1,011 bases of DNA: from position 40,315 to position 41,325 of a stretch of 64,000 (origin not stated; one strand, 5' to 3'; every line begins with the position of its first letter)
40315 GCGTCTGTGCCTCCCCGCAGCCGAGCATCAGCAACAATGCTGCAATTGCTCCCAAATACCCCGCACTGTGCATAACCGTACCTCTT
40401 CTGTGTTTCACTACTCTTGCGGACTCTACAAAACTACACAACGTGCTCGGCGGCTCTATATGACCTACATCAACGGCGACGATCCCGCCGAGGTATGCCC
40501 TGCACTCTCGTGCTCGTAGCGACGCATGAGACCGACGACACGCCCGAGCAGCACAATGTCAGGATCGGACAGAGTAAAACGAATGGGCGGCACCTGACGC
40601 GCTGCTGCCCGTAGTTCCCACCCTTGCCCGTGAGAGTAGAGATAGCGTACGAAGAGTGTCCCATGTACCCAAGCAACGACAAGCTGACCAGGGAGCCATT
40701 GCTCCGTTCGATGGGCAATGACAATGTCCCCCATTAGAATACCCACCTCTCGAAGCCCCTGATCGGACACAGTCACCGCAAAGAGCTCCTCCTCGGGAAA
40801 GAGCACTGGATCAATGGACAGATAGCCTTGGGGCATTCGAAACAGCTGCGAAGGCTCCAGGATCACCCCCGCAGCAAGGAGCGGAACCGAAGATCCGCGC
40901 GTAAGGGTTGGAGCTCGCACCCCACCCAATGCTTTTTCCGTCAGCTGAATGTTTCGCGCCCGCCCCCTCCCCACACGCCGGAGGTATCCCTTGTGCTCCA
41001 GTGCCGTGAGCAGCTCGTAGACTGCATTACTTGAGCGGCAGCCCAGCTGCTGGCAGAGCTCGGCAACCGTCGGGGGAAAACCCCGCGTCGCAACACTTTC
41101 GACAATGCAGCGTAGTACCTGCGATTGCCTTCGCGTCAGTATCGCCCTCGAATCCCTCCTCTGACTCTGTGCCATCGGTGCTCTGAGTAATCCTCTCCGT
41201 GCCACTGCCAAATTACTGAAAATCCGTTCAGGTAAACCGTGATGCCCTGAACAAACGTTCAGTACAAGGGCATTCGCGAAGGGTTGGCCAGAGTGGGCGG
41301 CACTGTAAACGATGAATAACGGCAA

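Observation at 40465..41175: LexA homolog whose self-cleavage dyad is dead (Ser->Gly, Lys->Arg)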

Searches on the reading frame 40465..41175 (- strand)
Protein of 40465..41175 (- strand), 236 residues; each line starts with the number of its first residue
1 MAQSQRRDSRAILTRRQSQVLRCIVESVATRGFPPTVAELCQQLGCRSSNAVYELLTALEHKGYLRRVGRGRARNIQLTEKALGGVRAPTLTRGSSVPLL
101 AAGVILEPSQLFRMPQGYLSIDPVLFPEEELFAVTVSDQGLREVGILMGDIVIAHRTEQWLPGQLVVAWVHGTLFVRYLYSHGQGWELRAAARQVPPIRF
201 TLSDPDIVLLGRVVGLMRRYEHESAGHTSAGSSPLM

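Call 3: search_protein_families(library=pfam, proteins=[window:40465-41175:-], max_evalue=1)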
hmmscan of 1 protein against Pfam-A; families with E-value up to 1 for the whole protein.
window:40465-41175:- (236 aa): 8 families
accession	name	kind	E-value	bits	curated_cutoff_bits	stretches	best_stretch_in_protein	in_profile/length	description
PF01726.22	LexA_DNA_bind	-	9.2e-19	67.4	23.7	1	13-68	4-59/65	LexA DNA binding domain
PF00717.28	Peptidase_S24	-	2.2e-11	43.9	23.3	1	115-214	18-116/116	Peptidase S24-like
PF13463.12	HTH_27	-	1.7e-06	28.6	22.2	1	13-82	1-68/68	Winged helix DNA-binding domain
PF09339.16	HTH_IclR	-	0.00018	21.7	22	1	24-68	8-51/52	IclR helix-turn-helix domain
PF18096.6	Thump_like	-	0.012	15.9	26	1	27-59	30-63/78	THUMP domain-like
PF22665.2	DUF6293_C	-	0.046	14.6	27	1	54-82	66-94/101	DUF6293 C-terminal winged helix domain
PF01047.28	MarR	-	0.12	12.8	24.6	1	14-67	2-49/59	MarR family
PF03965.22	Penicillinase_R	-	0.23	12.3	22.6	1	36-73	19-59/115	Penicillinase repressor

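Call 4: search_protein_families(library=ncbifam, proteins=[window:40465-41175:-], max_evalue=1)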
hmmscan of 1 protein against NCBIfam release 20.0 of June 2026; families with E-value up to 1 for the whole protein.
window:40465-41175:- (236 aa): 3 families
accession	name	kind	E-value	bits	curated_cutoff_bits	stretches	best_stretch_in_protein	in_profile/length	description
TIGR00498.1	lexA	equivalog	3.2e-33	115.1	110.95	1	13-220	4-202/203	transcriptional repressor LexA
NF007621.2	PRK10276.1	subfamily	2.3e-07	30.8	110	1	130-213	28-110/115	translesion error-prone DNA polymerase V autoproteolytic subunit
TIGR00331.1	hrcA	equivalog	0.51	9.8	197.2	1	14-67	1-55/338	heat-inducible transcriptional repressor HrcA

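Call 5: search_solved_structures(query=window:40468-41175:-, max_evalue=0.01, show_alignments=3)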
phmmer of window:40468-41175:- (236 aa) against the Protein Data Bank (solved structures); distinct sequences matched with E-value up to 0.01: 13.
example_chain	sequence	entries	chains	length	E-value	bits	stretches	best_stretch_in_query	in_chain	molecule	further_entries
7ocj_A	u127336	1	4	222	3.7e-23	85.4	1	11-219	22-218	LexA repressor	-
7b5g_A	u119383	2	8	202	5.3e-23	84.9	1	12-219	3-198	LexA repressor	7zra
1jhh_A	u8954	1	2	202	5.3e-23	84.9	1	12-219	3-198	LEXA REPRESSOR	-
1jhf_A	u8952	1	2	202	8.8e-23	84.1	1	12-219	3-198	LEXA REPRESSOR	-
8trg_I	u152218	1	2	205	1.1e-22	83.8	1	12-219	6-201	LexA repressor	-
3jso_A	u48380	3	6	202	1.4e-22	83.5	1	12-219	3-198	LexA repressor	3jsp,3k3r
8s7g_A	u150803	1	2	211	1.5e-18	70.3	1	13-219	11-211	LexA repressor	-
3k2z_A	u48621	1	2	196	6.1e-15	58.5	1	13-219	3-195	LexA repressor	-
1jhc_A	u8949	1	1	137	3.9e-11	46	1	97-219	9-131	LEXA REPRESSOR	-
8gms_A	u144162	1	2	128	9.6e-11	44.8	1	100-219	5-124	LexA repressor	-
1jhe_A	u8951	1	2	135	1.4e-10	44.3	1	99-219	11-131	LEXA REPRESSOR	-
1lea_A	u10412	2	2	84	1.1e-09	41.3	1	12-83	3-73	LEXA REPRESSOR DNA BINDING DOMAIN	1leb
8b0v_A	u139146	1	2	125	3.4e-07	33.2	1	120-219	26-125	LexA repressor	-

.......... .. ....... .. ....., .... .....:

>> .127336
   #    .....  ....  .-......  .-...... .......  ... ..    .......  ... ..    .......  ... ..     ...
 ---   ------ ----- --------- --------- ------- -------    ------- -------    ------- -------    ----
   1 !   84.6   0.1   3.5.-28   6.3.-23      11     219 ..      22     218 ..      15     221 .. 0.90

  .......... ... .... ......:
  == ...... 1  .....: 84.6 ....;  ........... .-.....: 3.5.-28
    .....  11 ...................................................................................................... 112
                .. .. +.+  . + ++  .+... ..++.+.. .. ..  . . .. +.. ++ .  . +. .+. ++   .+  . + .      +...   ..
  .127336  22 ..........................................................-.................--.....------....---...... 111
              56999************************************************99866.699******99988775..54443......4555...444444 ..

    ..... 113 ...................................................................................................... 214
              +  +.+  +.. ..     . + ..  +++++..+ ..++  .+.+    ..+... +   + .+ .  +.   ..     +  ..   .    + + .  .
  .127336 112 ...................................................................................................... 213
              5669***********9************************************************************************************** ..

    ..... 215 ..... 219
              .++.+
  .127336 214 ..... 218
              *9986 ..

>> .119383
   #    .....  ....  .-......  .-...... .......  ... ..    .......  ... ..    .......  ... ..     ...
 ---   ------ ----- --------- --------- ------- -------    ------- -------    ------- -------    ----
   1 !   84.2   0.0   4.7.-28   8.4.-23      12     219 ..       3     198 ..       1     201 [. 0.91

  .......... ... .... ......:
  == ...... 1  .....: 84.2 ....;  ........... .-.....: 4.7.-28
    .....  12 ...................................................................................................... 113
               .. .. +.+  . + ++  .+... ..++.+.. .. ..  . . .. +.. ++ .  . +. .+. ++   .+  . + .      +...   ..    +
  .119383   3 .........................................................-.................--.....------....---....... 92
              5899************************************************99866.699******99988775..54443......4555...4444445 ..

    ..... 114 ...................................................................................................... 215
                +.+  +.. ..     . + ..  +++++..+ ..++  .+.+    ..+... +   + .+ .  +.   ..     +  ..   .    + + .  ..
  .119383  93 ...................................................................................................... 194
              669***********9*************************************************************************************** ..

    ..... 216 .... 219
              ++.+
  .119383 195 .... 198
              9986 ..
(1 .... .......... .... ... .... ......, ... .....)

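Call 6: find_homologous_proteins(query=window:40468-41175:-, max_evalue=0.00001)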
Query window:40468-41175:- (236 aa): 26 proteins with E <= 0.00001 among 1146 candidates.
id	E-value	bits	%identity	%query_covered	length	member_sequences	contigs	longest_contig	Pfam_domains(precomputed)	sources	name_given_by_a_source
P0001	4.7e-151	519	100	100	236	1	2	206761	PF13463.13,PF00717.29,PF01726.23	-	-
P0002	2.4e-89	317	67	95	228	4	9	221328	PF00717.29,PF01726.23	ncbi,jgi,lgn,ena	-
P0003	3.7e-75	270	58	92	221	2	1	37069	PF00717.29,PF12802.14,PF01726.23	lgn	-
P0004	5.6e-75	270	62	88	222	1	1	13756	PF00717.29,PF12802.14,PF01726.23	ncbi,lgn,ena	-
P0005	3.2e-72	261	62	91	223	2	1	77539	PF00717.29,PF12802.14,PF01726.23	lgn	-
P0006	4.9e-72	260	56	92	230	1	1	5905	PF00717.29,PF12802.14,PF01726.23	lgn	-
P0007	1.7e-42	163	59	61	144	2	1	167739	PF00717.29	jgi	-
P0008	2.8e-21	94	35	88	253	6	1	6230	PF00717.29,PF01726.23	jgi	jgi:repressor LexA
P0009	4.0e-20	90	34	89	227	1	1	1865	PF00717.29,PF12802.14,PF01726.23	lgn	-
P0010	2.8e-17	81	31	89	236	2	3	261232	PF00717.29,PF01726.23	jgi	-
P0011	5.5e-17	80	31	89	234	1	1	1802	PF00717.29,PF01726.23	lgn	-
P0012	9.3e-14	69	34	89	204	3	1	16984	PF00717.29,PF01726.23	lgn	-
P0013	3.0e-13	68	33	88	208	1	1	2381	PF00717.29,PF12802.14,PF01726.23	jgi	jgi:repressor LexA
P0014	2.0e-12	65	31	89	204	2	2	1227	PF00717.29,PF12802.14,PF01726.23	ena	-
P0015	2.3e-12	65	32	91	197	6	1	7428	PF01726.23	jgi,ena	jgi:repressor LexA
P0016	2.5e-12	65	32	91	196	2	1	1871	PF01726.23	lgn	-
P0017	1.6e-11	62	35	79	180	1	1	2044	PF00717.29,PF01726.23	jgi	jgi:repressor LexA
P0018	3.5e-11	61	30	87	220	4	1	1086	PF00717.29,PF01726.23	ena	-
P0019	1.4e-10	59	30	88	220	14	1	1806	PF00717.29,PF01726.23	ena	-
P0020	1.5e-10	59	31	87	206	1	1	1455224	PF00717.29,PF01726.23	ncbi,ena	-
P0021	6.2e-9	54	30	87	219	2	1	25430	PF00717.29,PF01726.23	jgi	jgi:repressor LexA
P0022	9.1e-9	53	31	87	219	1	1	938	PF00717.29,PF01726.23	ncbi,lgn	-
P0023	2.5e-8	52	28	88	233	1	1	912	PF00717.29,PF01726.23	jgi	jgi:repressor LexA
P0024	7.7e-8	50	30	87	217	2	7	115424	PF00717.29,PF01726.23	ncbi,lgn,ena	-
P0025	1.4e-7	49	29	87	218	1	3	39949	PF13463.13,PF00717.29,PF01726.23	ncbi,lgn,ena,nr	ncbi:MAG TPA: transcriptional repressor LexA [Roseiflexaceae bacterium]|nr:transcriptional repressor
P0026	4.3e-7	48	31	87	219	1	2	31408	PF00717.29,PF01726.23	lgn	-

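Call 11: find_related_loci(query=A2, collection=genome_contigs, flank=6000)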
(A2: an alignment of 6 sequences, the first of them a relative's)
Query A2 (236 aa) in genome_contigs; peptide patterns used: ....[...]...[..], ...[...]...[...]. (x = any residue, [..] = any of these).
600 stretches matched a pattern (row limit reached: there are more); 560 encode a relative of the query (tblastn E <= 1e-3); the best 80 are kept; 80 distinct loci.
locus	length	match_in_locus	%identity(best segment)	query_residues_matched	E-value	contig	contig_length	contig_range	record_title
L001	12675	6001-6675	67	1-225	2e-93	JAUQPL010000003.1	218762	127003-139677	MAG: Bacteroidota bacterium isolate GXS.bins.67.201907 NODE_25_length_218762_cov_47.725913, whole genome shotgun sequenc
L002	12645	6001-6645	62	13-226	6e-80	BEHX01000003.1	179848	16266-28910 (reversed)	Bacterium HR21 DNA, contig: NODE_36_3, isolate: HRbin21, whole genome shotgun sequence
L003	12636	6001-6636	46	13-224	5e-47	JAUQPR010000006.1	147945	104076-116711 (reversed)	MAG: Bacteroidota bacterium isolate JZ-1.bins.153.201901 NODE_37_length_147945_cov_3.926870, whole genome shotgun sequen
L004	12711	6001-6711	33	13-220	2e-31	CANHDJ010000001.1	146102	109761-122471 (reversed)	MAG: Ignavibacteria bacterium isolate RE-18aug17-109 genome assembly, contig: RE-18aug17-C119, whole genome shotgun sequ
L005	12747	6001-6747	31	9-219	2e-30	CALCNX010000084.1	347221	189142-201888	MAG TPA_asm: uncultured bacterium isolate SRR6231133_bin.11_CONCOCT_v1.1_MAG genome assembly, contig: ERZ650265.3, whole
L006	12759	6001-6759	32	9-219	8e-30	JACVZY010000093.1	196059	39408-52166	MAG: Ignavibacteria bacterium isolate Clear-D13 NODE_61_length_196059_cov_9.120263, whole genome shotgun sequence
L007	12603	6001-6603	36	13-221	4e-28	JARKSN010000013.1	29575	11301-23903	MAG: Candidatus Hydrogenedentota bacterium isolate Seed_maxbin.076 k141_3338, whole genome shotgun sequence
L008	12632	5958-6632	36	10-222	4e-27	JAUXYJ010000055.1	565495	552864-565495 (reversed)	MAG: Deltaproteobacteria bacterium isolate C18_concoct.bin.16 C18_k141_160864, whole genome shotgun sequence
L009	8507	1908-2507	35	13-221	4e-27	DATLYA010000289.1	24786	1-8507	MAG TPA_asm: Candidatus Methylomirabilota bacterium isolate SMAG_U13260 k141_207194, whole genome shotgun sequence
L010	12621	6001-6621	31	6-220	7e-26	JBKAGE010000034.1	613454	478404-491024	MAG: Bradymonadia bacterium isolate Ske_MAG24 Ske_MAG24_0034, whole genome shotgun sequence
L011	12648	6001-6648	35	9-219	1e-25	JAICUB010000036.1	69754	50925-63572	MAG: Polyangiaceae bacterium isolate GZL_ISSM_2_bin.52 k141_3633972_length_69754_cov_12.5119, whole genome shotgun seque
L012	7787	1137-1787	29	13-219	2e-25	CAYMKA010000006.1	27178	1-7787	MAG TPA_asm: uncultured bacterium isolate SRP135725_co3_489 genome assembly, contig: NODE_1410_length_27178_cov_6.743391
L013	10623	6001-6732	31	13-219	2e-25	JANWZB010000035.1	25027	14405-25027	MAG: Candidatus Kapaibacterium sp. isolate SKYG85 NODE_35_length_25027_cov_3.908577, whole genome shotgun sequence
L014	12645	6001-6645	34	5-220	2e-25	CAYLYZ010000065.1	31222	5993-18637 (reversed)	MAG TPA_asm: uncultured bacterium isolate SRP077602_co7_566 genome assembly, contig: NODE_7060_length_31222_cov_20.68620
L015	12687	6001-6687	31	13-231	4e-25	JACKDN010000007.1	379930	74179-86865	MAG: Myxococcales bacterium isolate HK-STAS-MYXO-8 HK-STAS-MYXO-8_7, whole genome shotgun sequence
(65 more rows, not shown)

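Call 17: find_encoding_contigs(protein=P0001, flank=10000, max_places=4)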
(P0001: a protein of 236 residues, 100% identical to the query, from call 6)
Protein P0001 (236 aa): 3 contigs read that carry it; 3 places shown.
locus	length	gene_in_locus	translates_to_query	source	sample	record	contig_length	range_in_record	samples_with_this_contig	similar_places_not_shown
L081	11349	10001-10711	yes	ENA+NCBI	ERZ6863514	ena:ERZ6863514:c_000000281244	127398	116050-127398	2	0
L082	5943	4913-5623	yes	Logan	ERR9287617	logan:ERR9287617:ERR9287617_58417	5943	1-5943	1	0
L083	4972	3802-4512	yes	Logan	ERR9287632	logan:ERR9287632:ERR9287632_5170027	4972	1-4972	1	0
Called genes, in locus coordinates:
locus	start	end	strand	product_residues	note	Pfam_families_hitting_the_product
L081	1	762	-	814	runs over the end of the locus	PF15780:ASH, PF22073:Cep192_D4, PF22544:HYDIN_VesB_CFA65-like_Ig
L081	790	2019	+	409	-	PF03480:DctP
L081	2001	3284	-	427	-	PF06808:DctM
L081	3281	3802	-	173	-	PF04290:DctQ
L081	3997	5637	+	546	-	PF06418:CTP_synth_N, PF00117:GATase, PF07722:Peptidase_C26 (weak)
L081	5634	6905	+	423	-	PF25087:GMPPB_C (faint), PF00132:Hexapep (weak)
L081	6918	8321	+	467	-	PF00753:Lactamase_B, PF00581:Rhodanese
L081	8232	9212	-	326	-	PF01795:Methyltransf_5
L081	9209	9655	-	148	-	PF02381:MraZ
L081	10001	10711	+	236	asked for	PF01726:LexA_DNA_bind, PF13463:HTH_27 (weak), PF00717:Peptidase_S24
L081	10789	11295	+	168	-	PF13442:Cytochrome_CBB3, PF00034:Cytochrom_C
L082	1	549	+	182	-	?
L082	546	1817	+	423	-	PF25087:GMPPB_C (faint), PF00132:Hexapep (weak)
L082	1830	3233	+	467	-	PF00753:Lactamase_B, PF00581:Rhodanese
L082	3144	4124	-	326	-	PF01795:Methyltransf_5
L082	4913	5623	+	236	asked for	PF01726:LexA_DNA_bind, PF13463:HTH_27 (weak), PF00717:Peptidase_S24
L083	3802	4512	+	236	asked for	PF01726:LexA_DNA_bind, PF13463:HTH_27 (weak), PF00717:Peptidase_S24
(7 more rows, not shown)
